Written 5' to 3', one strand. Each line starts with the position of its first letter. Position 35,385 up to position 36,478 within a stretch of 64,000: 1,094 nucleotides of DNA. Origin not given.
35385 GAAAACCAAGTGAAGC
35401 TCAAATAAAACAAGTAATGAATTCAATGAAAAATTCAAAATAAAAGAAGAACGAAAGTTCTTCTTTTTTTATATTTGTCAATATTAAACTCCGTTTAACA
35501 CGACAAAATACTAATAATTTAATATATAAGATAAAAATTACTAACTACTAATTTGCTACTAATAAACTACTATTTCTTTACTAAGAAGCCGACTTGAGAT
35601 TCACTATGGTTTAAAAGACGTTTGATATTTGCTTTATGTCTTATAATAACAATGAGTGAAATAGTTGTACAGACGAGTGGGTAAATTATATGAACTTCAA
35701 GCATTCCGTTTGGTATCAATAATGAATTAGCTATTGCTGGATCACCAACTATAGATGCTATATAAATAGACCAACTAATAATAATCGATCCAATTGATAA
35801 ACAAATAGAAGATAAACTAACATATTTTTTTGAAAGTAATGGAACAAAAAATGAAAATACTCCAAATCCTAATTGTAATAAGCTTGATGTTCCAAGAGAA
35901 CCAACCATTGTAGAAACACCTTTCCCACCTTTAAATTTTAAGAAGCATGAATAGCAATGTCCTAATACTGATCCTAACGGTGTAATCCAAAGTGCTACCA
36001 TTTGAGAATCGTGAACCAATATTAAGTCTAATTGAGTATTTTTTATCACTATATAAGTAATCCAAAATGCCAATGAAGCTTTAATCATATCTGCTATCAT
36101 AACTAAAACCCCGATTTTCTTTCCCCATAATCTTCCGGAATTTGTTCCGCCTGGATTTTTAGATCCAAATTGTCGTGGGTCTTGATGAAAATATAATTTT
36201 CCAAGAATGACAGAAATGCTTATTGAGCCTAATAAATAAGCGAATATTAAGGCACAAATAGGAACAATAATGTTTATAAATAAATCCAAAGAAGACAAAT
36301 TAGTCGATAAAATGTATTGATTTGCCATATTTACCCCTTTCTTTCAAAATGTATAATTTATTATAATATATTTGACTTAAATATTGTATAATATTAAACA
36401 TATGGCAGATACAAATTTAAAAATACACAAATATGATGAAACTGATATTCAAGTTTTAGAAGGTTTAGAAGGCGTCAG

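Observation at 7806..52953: Family of ~44-bp arrays built from four helically phased 11-bp units (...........), all in the same orientation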

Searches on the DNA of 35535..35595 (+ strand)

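Call 101: search_dna_similar(query=window:35535-35595:+, collection=plasmids, mode=distant, max_evalue=1, max_rows=10)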
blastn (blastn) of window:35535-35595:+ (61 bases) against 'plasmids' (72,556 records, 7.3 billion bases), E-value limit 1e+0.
Records with a match: 3; places in all: 3; records where one place covers at least 80% of the query: 0.
Best place of each record, by identity: 80-90% 3.
By first word of the organism name: Coxiella 2; Bacillus 1.
By predicted mobility (MOB-suite, as given by PLSDB): mobilizable 2; non-mobilizable 1.
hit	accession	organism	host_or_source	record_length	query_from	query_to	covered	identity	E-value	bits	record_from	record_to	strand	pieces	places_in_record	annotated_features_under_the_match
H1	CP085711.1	Bacillus sp. F19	single cell,soil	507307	16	55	66%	82.5%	4e-1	39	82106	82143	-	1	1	none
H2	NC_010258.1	Coxiella burnetii 'MSU Goat Q177'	-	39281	20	48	48%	89.7%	4e-1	40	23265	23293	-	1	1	none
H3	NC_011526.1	Coxiella burnetii CbuK_Q154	-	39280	20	48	48%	89.7%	4e-1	40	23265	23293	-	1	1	none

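Call 102: search_dna_similar(query=window:35535-35595:+, collection=phages, mode=distant, max_evalue=1, max_rows=10)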
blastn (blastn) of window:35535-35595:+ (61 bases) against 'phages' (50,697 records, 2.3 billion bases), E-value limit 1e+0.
No match.
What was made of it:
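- On Plasmid or phage iterons and partition centromeres: There is no meaningful plasmid or phage similarity: three partial plasmid hits at E=0.4 and none in phages (calls 101, 102).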

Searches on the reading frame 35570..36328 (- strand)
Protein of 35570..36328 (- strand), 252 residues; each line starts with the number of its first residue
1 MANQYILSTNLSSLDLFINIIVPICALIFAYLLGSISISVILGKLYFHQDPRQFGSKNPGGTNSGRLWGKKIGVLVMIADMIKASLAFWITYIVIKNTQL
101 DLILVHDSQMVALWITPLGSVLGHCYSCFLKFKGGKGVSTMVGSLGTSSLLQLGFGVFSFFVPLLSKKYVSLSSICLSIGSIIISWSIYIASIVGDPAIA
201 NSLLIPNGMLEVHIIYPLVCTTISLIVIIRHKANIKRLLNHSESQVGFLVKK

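Call 14: find_encoding_contigs(protein=window:35570-36328:-, flank=10000, max_places=10)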
Protein window:35570-36328:- (252 aa): 7 contigs read that carry it; 4 places shown.
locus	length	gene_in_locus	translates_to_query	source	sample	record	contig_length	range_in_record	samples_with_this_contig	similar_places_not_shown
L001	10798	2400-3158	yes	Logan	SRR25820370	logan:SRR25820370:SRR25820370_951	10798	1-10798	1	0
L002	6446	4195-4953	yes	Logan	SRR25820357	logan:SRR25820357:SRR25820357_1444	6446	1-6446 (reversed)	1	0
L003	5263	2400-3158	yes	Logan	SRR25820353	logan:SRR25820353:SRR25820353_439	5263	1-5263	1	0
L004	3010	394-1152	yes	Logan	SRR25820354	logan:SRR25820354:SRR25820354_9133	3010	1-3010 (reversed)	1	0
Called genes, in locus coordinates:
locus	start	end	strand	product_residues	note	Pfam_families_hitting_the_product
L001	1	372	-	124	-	?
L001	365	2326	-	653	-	PF02518:HATPase_c, PF00204:DNA_gyraseB, PF01751:Toprim, PF00986:DNA_gyraseB_C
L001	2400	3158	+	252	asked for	PF02660:G3P_acyltransf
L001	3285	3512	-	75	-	PF03672:UPF0154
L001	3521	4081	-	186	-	PF08207:EFP_N, PF01132:EFP, PF09285:Elong-fact-P_C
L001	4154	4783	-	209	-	PF23023:Anti-Pycsar_Apyc1, PF00753:Lactamase_B, PF19583:ODP, PF12706:Lactamase_B_2 (weak)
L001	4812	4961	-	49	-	PF00471:Ribosomal_L33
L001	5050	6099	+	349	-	PF04551:GcpE, PF26540:GcpE_C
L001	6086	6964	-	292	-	PF01261:AP_endonuc_2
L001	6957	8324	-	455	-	PF04851:ResIII, PF00270:DEAD, PF00271:Helicase_C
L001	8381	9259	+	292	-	PF02401:LYTB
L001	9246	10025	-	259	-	PF01784:DUF34_NIF3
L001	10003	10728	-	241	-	PF12847:Methyltransf_18, PF02390:Methyltransf_4 (weak), PF04816:TrmK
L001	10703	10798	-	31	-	?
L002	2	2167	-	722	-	?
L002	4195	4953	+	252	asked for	PF02660:G3P_acyltransf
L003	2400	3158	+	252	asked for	PF02660:G3P_acyltransf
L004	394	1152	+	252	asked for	PF02660:G3P_acyltransf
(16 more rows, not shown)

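Call 30: find_homologous_proteins(query=window:35570-36328:-, max_evalue=1e-20)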
Query window:35570-36328:- (252 aa): 234 proteins with E <= 1e-20 among 8000 candidates; the best 120 are listed.
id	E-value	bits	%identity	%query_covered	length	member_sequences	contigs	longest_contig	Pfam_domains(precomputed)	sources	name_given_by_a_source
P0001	9.7e-146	502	92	100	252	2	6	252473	PF02660.21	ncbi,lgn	ncbi:MAG: glycerol-3-phosphate 1-O-acyltransferase PlsY [Bacilli bacterium]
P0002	4.9e-78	280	59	94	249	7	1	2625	PF02660.21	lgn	-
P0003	1.4e-65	240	48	91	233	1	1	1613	PF02660.21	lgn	-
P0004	1.2e-63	233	49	94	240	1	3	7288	PF02660.21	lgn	-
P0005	8.3e-63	231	49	94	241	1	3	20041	PF02660.21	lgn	-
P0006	2.0e-62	229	47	92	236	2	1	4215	PF02660.21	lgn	-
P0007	6.9e-62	228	45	91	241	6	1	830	PF02660.21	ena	-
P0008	2.6e-61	226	47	92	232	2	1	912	PF02660.21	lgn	-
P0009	3.4e-59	219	45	91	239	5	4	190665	PF02660.21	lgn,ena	-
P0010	7.1e-59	218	45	90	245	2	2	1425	PF02660.21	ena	-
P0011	3.4e-57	212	45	91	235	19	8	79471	PF02660.21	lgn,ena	-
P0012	4.9e-57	212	45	91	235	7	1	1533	PF02660.21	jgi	jgi:glycerol-3-phosphate acyltransferase PlsY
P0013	5.6e-56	208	45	91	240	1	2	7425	PF02660.21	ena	-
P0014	8.1e-56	208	47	91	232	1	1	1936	PF02660.21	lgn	-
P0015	7.6e-55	204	46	93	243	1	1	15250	PF02660.21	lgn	-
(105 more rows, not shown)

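Call 31: find_encoding_contigs(protein=P0001, flank=10000, max_places=4)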
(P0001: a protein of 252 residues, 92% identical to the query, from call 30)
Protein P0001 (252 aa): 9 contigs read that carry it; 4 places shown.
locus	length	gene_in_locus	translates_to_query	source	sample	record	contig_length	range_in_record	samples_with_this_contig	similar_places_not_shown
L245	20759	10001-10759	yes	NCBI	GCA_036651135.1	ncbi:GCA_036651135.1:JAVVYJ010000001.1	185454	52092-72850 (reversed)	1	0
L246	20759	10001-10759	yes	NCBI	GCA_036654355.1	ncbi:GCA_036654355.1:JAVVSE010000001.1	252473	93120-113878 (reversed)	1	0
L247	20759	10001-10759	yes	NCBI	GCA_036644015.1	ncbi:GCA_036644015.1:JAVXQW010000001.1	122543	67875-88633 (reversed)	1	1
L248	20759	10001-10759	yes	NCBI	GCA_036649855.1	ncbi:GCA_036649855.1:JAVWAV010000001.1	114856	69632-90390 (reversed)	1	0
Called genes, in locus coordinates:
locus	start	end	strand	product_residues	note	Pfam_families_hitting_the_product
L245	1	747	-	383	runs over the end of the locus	PF01467:CTP_transf_like, PF08668:HDOD (weak), PF01966:HD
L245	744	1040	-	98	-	PF01985:CRS1_YhbY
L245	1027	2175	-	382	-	PF21516:YqeH-like_C (faint), PF03193:RsgA_GTPase (faint), PF01926:MMR_HSR1 (weak)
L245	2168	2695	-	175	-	PF09419:PGP_phosphatase (weak), PF00702:Hydrolase (weak), PF13419:HAD_2 (weak), PF13242:Hydrolase_like (weak)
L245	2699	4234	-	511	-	PF02386:TrkH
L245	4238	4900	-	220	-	PF02254:TrkA_N, PF02080:TrkA_C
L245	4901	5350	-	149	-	PF01488:Shikimate_DH (weak), PF13241:NAD_binding_7 (weak), PF02254:TrkA_N, PF02737:3HCDH_N (weak), PF03446:NAD_binding_2 (weak)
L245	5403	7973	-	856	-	PF00521:DNA_topoisoIV, PF03989:DNA_gyraseA_C (faint)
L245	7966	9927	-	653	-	PF02518:HATPase_c, PF00204:DNA_gyraseB, PF01751:Toprim, PF00986:DNA_gyraseB_C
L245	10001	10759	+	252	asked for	PF02660:G3P_acyltransf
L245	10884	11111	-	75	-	PF03672:UPF0154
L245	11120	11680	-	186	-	PF08207:EFP_N, PF01132:EFP, PF09285:Elong-fact-P_C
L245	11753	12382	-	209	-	PF23023:Anti-Pycsar_Apyc1, PF00753:Lactamase_B, PF19583:ODP, PF12706:Lactamase_B_2 (faint)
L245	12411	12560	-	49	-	PF00471:Ribosomal_L33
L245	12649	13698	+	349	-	PF04551:GcpE, PF26540:GcpE_C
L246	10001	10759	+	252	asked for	PF02660:G3P_acyltransf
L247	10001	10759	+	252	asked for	PF02660:G3P_acyltransf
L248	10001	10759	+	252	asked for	PF02660:G3P_acyltransf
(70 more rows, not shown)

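Call 32: find_encoding_contigs(protein=P0002, flank=10000, max_places=3)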
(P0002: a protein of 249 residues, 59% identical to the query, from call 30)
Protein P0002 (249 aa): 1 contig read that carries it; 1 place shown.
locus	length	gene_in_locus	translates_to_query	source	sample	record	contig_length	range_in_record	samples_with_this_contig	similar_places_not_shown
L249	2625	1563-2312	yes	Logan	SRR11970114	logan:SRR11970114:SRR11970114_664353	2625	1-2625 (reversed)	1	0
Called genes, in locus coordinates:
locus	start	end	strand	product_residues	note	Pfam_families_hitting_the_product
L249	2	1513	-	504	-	?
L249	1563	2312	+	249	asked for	PF02660:G3P_acyltransf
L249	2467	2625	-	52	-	?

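Call 78: find_encoding_contigs(protein=P0009, flank=10000, max_places=1)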
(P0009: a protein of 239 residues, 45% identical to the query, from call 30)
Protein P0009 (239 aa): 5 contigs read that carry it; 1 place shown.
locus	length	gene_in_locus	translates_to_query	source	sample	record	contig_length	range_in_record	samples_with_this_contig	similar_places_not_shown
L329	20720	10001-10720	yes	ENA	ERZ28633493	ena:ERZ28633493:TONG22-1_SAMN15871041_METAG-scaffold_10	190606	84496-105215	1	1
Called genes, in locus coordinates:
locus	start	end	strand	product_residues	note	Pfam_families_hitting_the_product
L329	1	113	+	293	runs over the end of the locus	PF02899:Phage_int_SAM_1, PF00589:Phage_integrase, PF22823:MrpR_C_cat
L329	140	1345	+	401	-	PF01676:Metalloenzyme, PF00884:Sulfatase (faint)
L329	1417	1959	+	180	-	-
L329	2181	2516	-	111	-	PF02410:RsfS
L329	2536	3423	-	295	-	PF01966:HD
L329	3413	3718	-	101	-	PF01985:CRS1_YhbY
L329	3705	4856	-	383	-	PF21516:YqeH-like_C (faint)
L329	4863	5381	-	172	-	PF00702:Hydrolase, PF09419:PGP_phosphatase, PF13419:HAD_2, PF13242:Hydrolase_like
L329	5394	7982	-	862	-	PF00521:DNA_topoisoIV, PF03989:DNA_gyraseA_C (weak)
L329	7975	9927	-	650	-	PF02518:HATPase_c, PF00204:DNA_gyraseB, PF01751:Toprim, PF00986:DNA_gyraseB_C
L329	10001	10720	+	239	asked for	PF02660:G3P_acyltransf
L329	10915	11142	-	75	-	PF03672:UPF0154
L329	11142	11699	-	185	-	PF08207:EFP_N, PF01132:EFP, PF09285:Elong-fact-P_C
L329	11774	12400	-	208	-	PF23023:Anti-Pycsar_Apyc1 (weak), PF00753:Lactamase_B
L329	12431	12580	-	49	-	PF00471:Ribosomal_L33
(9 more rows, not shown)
